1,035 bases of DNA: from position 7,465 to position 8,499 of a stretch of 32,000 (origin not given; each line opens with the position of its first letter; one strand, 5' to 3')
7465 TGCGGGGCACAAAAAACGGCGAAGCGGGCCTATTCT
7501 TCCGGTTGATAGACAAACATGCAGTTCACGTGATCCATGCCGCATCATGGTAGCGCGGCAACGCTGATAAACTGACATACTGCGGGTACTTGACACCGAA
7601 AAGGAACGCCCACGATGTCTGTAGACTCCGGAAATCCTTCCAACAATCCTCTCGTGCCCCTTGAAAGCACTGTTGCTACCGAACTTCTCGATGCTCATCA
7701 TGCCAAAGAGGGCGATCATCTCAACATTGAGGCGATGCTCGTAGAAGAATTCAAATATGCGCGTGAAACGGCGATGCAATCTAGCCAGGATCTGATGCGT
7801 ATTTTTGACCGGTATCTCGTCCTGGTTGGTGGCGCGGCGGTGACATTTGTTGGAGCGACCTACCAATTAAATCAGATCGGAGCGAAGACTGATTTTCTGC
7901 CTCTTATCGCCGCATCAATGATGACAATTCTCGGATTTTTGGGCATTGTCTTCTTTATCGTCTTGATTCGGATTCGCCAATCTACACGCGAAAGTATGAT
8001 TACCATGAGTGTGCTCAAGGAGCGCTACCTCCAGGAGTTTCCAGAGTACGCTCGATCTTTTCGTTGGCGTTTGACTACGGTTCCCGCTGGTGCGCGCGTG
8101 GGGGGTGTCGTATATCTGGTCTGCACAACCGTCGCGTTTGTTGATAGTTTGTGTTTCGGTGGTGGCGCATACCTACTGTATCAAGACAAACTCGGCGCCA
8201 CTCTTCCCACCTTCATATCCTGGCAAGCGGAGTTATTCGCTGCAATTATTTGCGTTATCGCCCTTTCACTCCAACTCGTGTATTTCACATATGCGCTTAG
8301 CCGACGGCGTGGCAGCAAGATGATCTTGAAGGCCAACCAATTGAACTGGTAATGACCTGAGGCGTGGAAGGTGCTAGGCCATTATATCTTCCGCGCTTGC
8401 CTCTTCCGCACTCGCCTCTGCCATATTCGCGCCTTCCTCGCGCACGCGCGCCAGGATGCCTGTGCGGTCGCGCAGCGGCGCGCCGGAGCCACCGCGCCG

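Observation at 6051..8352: Nudix hydrolase fused to an unassigned 4-TM module, followed by a free-standing paralog of that module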

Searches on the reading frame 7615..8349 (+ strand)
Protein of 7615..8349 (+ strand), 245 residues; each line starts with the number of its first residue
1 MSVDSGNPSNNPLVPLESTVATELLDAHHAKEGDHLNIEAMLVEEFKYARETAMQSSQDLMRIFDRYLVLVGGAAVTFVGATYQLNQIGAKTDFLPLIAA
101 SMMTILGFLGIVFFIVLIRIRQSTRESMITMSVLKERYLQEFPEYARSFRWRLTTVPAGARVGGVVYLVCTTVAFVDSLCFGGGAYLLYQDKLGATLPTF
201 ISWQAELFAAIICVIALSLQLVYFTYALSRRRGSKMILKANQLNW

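Call 4: search_protein_families(library=pfam, proteins=[window:7615-8349:+], max_evalue=1)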
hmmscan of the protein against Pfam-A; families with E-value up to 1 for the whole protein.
window:7615-8349:+ (245 aa): 3 families
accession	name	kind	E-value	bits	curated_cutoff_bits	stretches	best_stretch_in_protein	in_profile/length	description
PF05392.16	COX7B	-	0.2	11.8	27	1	50-97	23-69/79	Cytochrome C oxidase chain VIIB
PF11213.13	DUF3006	-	0.25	12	32.3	1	19-58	22-63/67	Protein of unknown function (DUF3006)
PF14015.11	DUF4231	-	0.28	12.1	24.7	0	54-113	10-62/103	Protein of unknown function (DUF4231)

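Call 5: search_protein_families(library=padloc, proteins=[window:7615-8349:+], max_evalue=1)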
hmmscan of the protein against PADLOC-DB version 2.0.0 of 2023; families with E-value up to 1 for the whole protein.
window:7615-8349:+ (245 aa): 0 families

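Call 6: search_protein_families(library=ncbifam, proteins=[window:7615-8349:+], max_evalue=1)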
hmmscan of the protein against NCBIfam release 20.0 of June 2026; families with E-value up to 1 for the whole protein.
window:7615-8349:+ (245 aa): 2 families
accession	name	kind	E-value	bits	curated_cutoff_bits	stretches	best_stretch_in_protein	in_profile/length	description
NF049986.1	memb_Rv1678_C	equivalog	0.14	12.1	50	1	67-126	34-91/95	Rv1678 family membrane protein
NF038216.1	ABZJ_00895_fam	subfamily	0.7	9.8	33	1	168-236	68-134/134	ABZJ_00895 family protein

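Call 11: find_homologous_proteins(query=window:7615-8349:+, max_evalue=0.001)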
Query window:7615-8349:+ (245 aa): 1 proteins with E <= 0.001 among 969 candidates.
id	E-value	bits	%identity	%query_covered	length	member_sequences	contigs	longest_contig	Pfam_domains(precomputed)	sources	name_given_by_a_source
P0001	3.0e-156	536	100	100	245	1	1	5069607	-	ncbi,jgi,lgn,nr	ncbi:MAG: hypothetical protein OJF49_004365 [Ktedonobacterales bacterium]|jgi:hypothetical protein|n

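Call 20: search_protein_representatives(alignment_id=A1)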
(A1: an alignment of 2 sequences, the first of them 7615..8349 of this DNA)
Query: 2 sequences, 270 profile positions. Proteins with E-value up to 0.001 (for the whole library): 500; up to 1e-10: 363; up to 1e-30: 40. The best 150 are listed.
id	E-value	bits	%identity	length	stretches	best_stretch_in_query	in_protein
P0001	1.6e-136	470.4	-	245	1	1-249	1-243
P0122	7.9e-69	248.4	-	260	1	27-248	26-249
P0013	5.3e-65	235.8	-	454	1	17-257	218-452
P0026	8.1e-63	228.7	-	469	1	25-247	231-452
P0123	6.5e-62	225.7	-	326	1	31-251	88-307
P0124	2.1e-60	220.8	-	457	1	26-249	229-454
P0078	9.0e-59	215.4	-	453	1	33-250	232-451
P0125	2.7e-56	207.3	-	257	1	32-253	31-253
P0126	1.1e-55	205.4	-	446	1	33-244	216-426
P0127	2.0e-55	204.5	-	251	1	32-241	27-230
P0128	7.6e-54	199.3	-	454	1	31-254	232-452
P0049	8.5e-52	192.5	-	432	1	26-244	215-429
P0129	3.3e-51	190.6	-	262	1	27-242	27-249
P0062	3.8e-51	190.4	-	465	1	33-254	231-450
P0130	7.5e-51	189.5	-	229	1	32-172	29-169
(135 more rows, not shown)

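Call 24: search_protein_families(library=pfam, alignment_id=A2, max_evalue=0.01)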
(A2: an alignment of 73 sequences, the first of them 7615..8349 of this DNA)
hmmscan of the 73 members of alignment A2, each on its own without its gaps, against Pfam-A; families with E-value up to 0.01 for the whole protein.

A. member 1, window:7615-8349:+ (245 aa): 0 families

B. families by the number of members that match (of 73 scanned): 13 families
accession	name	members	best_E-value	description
PF24838.2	8xMP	25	8.9e-06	Octameric membrane protein family (8xMP)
PF00293.34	NUDIX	5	1e-16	NUDIX domain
PF20990.2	DUF2207_C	2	0.00027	Predicted membrane protein (DUF2207) C-terminal domain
PF14015.11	DUF4231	2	0.0034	Protein of unknown function (DUF4231)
PF00335.26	Tetraspanin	1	0.00031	Tetraspanin family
PF03328.21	HpcH_HpaI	1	0.0013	HpcH/HpaI aldolase/citrate lyase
PF20460.3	DUF6713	1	0.0014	Family of unknown function (DUF6713)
PF03595.22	SLAC1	1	0.0049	Voltage-dependent anion channel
PF12869.13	tRNA_anti-like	1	0.0054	tRNA_anti-like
PF01757.29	Acyl_transf_3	1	0.0057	Acyltransferase domain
PF24709.1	DUF7670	1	0.0078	Domain of unknown function (DUF7670)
PF13314.11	DUF4083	1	0.009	Domain of unknown function (DUF4083)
PF20064.4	DUF6463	1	0.0094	Family of unknown function (DUF6463)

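Call 25: search_solved_structures(query=A2, max_evalue=10, show_alignments=2)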
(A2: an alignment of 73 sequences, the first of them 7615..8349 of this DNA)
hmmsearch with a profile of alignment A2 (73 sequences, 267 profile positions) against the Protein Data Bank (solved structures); distinct sequences matched with E-value up to 10: 34.
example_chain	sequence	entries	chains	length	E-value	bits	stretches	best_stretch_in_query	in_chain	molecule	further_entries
8eat_B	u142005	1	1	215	0.024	17.1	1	177-250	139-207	Vacuolar ATPase assembly integral membrane protein VPH2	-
9lli_O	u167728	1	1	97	0.034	16.6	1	168-233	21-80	De novo designed GPCR exoframe modulator targeting TM1/2/4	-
8snc_A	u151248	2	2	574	0.14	14.5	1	65-146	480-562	Hyaluronan synthase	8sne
8snd_A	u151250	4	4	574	0.14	14.5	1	65-146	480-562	Hyaluronan synthase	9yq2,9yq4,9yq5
7sp6_A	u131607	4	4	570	0.18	14.2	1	65-146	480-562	Hyaluronan synthase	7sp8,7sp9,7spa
7sp7_A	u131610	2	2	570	0.18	14.2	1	65-146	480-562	Hyaluronan synthase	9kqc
8tzq_R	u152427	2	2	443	0.24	13.8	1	171-252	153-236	D(2) dopamine receptor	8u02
9c0o_A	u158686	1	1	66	0.27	13.6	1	129-151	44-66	CXXC-type zinc finger protein 1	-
7cu3_B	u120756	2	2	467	0.33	13.4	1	203-264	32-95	Transmembrane protein FAM155A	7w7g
7o37_b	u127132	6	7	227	0.4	13.1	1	155-222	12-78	Cytochrome c oxidase subunit 2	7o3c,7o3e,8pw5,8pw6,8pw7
7jvr_R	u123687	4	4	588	0.47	12.8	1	171-252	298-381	Soluble cytochrome b562,D(2) dopamine receptor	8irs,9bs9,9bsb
7l16_A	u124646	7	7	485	0.49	12.8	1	165-232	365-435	Melibiose carrier protein | Melibiose permease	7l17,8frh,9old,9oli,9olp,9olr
8fq9_A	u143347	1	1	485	0.49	12.8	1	165-232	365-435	Melibiose permease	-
8t60_A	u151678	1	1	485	0.49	12.8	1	165-232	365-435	Melibiose permease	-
4m64_A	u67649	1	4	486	0.49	12.8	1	165-232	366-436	Melibiose carrier protein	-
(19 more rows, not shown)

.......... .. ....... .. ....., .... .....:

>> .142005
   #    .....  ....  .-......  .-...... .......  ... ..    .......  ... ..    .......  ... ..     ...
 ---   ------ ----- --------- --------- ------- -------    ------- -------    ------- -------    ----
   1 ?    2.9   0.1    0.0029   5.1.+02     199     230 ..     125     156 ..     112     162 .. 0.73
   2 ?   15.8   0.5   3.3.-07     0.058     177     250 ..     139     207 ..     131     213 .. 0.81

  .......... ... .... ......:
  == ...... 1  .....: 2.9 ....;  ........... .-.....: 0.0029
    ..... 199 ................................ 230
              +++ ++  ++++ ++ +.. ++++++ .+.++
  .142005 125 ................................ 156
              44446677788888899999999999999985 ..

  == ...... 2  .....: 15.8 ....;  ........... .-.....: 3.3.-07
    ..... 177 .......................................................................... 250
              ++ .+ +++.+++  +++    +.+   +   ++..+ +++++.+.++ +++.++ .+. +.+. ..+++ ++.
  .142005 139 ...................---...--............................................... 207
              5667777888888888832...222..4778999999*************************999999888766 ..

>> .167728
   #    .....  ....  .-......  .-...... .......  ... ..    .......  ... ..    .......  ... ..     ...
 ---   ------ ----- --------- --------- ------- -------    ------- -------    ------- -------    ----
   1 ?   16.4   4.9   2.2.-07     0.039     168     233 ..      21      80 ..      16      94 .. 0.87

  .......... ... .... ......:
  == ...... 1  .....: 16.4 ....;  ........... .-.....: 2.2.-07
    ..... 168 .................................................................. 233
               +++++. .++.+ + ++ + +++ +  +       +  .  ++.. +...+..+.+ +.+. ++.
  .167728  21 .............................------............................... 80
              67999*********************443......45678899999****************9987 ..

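Call 28: find_homologous_proteins(query=A2, max_evalue=0.001)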
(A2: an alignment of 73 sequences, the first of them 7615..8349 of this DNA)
Query A2 (73 sequences) (245 aa, profile of the alignment): 94 proteins with E <= 0.001 among 8000 candidates.
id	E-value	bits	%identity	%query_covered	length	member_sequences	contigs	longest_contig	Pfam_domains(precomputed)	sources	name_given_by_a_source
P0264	3.2e-71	258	30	64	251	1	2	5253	-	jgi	jgi:hypothetical protein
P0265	3.2e-70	254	28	73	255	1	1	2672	-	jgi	jgi:hypothetical protein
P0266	1.0e-69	253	29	59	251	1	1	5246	-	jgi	jgi:hypothetical protein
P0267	3.1e-69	251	29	60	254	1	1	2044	-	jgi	jgi:hypothetical protein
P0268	2.3e-68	248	28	75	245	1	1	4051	-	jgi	jgi:hypothetical protein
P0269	3.7e-68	248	29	68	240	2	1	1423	-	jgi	jgi:hypothetical protein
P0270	4.7e-68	247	26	75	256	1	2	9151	-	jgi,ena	-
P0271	4.8e-68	247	27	71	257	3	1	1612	-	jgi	jgi:hypothetical protein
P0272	5.4e-68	247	30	64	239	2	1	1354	-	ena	-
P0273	9.8e-68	246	29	67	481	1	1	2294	PF00293.35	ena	-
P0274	1.3e-67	246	31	59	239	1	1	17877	-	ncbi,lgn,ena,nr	ncbi:MAG: hypothetical protein R3335_00115 [Anaerolineales bacterium]|nr:hypothetical protein [Anaer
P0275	1.6e-67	246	28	74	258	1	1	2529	-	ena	-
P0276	1.8e-67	245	32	59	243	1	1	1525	-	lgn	-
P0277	3.5e-67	245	26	62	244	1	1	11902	-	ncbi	ncbi:MAG: hypothetical protein ACE5I2_03310 [Anaerolineae bacterium]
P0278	3.6e-67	244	30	59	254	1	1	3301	-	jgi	-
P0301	3.6e-64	235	28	74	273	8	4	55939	-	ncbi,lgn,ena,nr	ncbi:MAG: hypothetical protein ISS49_13810 [Anaerolineae bacterium]|nr:hypothetical protein [Anaerol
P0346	1.5e-56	210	27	60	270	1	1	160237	-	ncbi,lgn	ncbi:MAG: hypothetical protein U0X20_02275 [Caldilineaceae bacterium]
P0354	1.0e-48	184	29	65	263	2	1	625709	-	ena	-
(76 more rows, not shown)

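Call 30: find_encoding_contigs(protein=P0346, flank=8000, max_places=1)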
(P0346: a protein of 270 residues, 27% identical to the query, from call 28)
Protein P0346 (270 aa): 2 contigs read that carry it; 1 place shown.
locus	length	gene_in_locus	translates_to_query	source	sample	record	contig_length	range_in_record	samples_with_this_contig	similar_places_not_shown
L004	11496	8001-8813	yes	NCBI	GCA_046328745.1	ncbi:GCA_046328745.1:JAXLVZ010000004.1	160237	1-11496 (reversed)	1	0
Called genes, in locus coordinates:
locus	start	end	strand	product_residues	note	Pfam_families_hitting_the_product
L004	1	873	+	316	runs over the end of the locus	PF00656:Peptidase_C14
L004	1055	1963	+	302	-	PF13289:SIR2_2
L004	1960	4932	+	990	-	PF13428:TPR_14 (faint), PF20703:nSTAND1, PF13371:TPR_9 (faint), PF13431:TPR_17 (faint), PF00515:TPR_1 (faint), PF07719:TPR_2 (faint), PF13414:TPR_11, PF13432:TPR_16 (weak), +1 more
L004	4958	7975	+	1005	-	PF01661:Macro, PF12770:CHAT, PF01364:Peptidase_C25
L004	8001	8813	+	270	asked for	-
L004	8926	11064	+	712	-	PF08126:Propeptide_C25, PF01364:Peptidase_C25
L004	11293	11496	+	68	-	?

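Call 31: find_encoding_contigs(protein=P0354, flank=8000, max_places=1)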
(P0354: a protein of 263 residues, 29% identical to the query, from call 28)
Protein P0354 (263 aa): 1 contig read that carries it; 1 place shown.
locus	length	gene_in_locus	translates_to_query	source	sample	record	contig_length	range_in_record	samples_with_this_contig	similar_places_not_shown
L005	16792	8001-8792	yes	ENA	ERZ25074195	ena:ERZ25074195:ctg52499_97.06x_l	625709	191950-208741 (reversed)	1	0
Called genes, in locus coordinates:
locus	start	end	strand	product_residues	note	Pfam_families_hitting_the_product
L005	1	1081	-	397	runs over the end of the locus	PF07690:MFS_1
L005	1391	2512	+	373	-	PF01637:ATPase_2, PF13191:AAA_16 (faint), PF13173:AAA_14 (faint), PF13401:AAA_22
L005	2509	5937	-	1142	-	PF14850:Pro_dh-DNA_bdg, PF01619:Pro_dh, PF00171:Aldedh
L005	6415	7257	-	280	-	PF04199:Cyclase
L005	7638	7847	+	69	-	-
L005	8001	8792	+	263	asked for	-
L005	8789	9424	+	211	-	PF00293:NUDIX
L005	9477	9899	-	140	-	PF13279:4HBT_2, PF03061:4HBT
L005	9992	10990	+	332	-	PF00294:PfkB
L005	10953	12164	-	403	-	PF13347:MFS_2 (faint), PF06779:MFS_4, PF07690:MFS_1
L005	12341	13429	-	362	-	PF00793:DAHP_synth_1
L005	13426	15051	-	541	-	PF19078:Big_12 (faint)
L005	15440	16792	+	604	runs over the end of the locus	-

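Call 32: find_encoding_contigs(protein=P0301, flank=8000, max_places=1)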
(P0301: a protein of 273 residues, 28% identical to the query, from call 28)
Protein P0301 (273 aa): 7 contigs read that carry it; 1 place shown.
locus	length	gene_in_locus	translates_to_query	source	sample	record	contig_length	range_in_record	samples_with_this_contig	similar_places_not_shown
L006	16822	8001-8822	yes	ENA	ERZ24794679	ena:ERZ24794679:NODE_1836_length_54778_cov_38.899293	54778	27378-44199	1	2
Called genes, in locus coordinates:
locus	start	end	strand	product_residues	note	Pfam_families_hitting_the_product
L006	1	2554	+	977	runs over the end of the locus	PF01661:Macro, PF13191:AAA_16 (weak), PF12770:CHAT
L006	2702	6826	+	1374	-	PF05729:NACHT, PF13513:HEAT_EZ (faint), PF00514:Arm (faint), PF02985:HEAT (faint), PF03130:HEAT_PBS (faint), PF13646:HEAT_2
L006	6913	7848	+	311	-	PF13271:DUF4062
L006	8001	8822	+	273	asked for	-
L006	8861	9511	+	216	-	PF00293:NUDIX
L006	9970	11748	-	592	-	-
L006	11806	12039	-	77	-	PF11146:DUF2905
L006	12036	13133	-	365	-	PF00069:Pkinase, PF07714:PK_Tyr_Ser-Thr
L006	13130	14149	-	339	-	PF05496:RuvB_N, PF00004:AAA, PF07728:AAA_5 (weak), PF17864:AAA_lid_4, PF05491:WHD_RuvB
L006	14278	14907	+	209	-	PF14681:UPRTase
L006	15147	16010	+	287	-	PF00953:Glycos_transf_4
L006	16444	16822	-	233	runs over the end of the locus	-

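Call 36: find_related_loci(query=A4, collection=genome_contigs, flank=10000)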
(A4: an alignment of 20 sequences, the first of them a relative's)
Query A4 (273 aa) in genome_contigs; peptide patterns used: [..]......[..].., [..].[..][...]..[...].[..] (x = any residue, [..] = any of these).
190 stretches matched a pattern; 90 encode a relative of the query (tblastn E <= 1e-3); the best 80 are kept; 80 distinct loci.
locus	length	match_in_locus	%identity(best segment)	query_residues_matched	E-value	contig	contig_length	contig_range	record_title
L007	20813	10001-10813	96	1-271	7e-175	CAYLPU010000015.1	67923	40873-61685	MAG TPA_asm: uncultured Anaerolineales bacterium isolate binchicken_co243_290 genome assembly, contig: NODE_216_length_6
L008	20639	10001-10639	74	59-272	7e-103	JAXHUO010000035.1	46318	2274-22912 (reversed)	MAG: Chloroflexota bacterium isolate MAG53_tar_biofilm MAG53_35, whole genome shotgun sequence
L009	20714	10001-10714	65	5-266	1e-95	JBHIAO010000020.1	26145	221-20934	MAG: Anaerolineae bacterium isolate K_2_bin.73 NODE_705_length_26145_cov_11.404446, whole genome shotgun sequence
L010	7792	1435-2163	59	5-272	5e-93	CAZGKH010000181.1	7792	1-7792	MAG TPA_asm: uncultured Anaerolineae bacterium isolate binchicken_co275_239 genome assembly, contig: NODE_16016_length_7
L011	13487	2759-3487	63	6-272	5e-92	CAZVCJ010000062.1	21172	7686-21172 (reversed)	MAG TPA_asm: uncultured Anaerolineae bacterium isolate SRP178699_co1_610 genome assembly, contig: NODE_2980_length_21172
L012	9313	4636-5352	60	1-262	3e-91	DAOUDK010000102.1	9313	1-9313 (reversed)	MAG TPA_asm: Anaerolineae bacterium isolate M42_99 k117_1041425, whole genome shotgun sequence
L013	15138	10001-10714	52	1-263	4e-77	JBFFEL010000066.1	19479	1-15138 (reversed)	MAG: Anaerolineales bacterium isolate Mix_mud13.2021.11.71 k141_2538022_length_19479_cov_11.2911, whole genome shotgun s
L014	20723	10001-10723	52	1-259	5e-73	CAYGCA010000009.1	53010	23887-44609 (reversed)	MAG TPA_asm: uncultured Anaerolineaceae bacterium isolate ERP108616_co2_532 genome assembly, contig: NODE_633_length_530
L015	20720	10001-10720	47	12-267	1e-70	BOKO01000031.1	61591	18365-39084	MAG: Chloroflexota bacterium BroJett021 DNA, sequence31, whole genome shotgun sequence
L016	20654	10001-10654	50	29-263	2e-70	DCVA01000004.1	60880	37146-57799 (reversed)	MAG TPA_asm: Anaerolineales bacterium UBA2200 UBA2200_contig_17661, whole genome shotgun sequence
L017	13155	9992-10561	59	73-262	3e-69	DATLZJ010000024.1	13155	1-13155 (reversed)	MAG TPA_asm: Caldilineaceae bacterium isolate SMAG_U13295 k141_437189, whole genome shotgun sequence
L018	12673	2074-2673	55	75-262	9e-65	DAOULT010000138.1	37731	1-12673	MAG TPA_asm: Anaerolineae bacterium isolate W31_52 k127_346415, whole genome shotgun sequence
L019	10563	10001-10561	51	1-212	3e-64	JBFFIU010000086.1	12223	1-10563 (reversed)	MAG: Anaerolineales bacterium isolate Mix_mud17.2022.03.13 k141_1239126_length_12223_cov_23.9723, whole genome shotgun s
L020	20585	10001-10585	51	73-269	2e-60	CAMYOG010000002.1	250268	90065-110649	MAG: Thermoanaerobaculia bacterium isolate ES_Acidobacteriota_04 genome assembly, contig: scaffold_11, whole genome shot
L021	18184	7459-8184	62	5-271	1e-83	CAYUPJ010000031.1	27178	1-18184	MAG TPA_asm: uncultured Anaerolineae bacterium isolate binchicken_co91_444 genome assembly, contig: NODE_1848_length_271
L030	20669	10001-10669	36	47-265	4e-35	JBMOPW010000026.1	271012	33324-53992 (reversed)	MAG: Candidatus Zhuqueibacterota bacterium isolate Betzabe_MAG138 MAG138_26, whole genome shotgun sequence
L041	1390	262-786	38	75-257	2e-30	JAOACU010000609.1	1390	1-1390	MAG: Anaerolineae bacterium isolate SKW216 NODE_608_length_1390_cov_1.795126, whole genome shotgun sequence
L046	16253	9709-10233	37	75-257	2e-28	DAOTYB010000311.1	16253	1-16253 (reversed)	MAG TPA_asm: Anaerolineae bacterium isolate H23_303 k115_968534, whole genome shotgun sequence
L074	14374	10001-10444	31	75-226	8e-16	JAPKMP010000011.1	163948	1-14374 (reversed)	MAG: Candidatus Villigracilaceae bacterium isolate AMX68 NODE_11_length_163948_cov_1.851792:GC=0.534, whole genome shotg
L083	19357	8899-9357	28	67-222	2e-14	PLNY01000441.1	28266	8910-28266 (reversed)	MAG: Anaerolineae bacterium isolate fen_1070 73.20120800_E1D.55_contig_6600, whole genome shotgun sequence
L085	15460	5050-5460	31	64-203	5e-14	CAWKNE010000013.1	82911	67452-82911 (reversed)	MAG: uncultured Chloroflexia bacterium isolate MFD01231.bin.1.3 genome assembly, contig: contig_35767, whole genome shot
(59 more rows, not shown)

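Call 37: predict_structure(alignment_id=A3)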
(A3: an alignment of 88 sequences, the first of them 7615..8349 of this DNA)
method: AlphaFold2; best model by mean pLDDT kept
length: 245 residues; sequences in the alignment: 88
mean_pLDDT: 85.0   pTM: 0.77
mean pLDDT of the five models: 85.0, 84.0, 82.9, 82.7, 82.1
residues with pLDDT >= 90: 142; 70-90: 65; 50-70: 25; < 50: 13
segments of 3 or more residues with pLDDT < 50: 1-7, 9-13
pLDDT, mean of each block of 10 residues (from residue 1): 45 50 61 66 85 88 92 90 88 89 95 95 91 90 89 89 92 96 95 82 92 98 94 93 81
secondary structure, 60 per line:
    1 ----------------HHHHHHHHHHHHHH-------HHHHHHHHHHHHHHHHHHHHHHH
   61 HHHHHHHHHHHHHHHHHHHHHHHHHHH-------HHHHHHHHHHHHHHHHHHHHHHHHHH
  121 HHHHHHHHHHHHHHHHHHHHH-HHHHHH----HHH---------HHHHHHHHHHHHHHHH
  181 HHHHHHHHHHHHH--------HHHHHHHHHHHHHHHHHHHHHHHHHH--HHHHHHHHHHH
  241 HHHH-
elements in order: H17-30 H38-87 H95-141 H143-148 H165-193 H202-227 H230-244
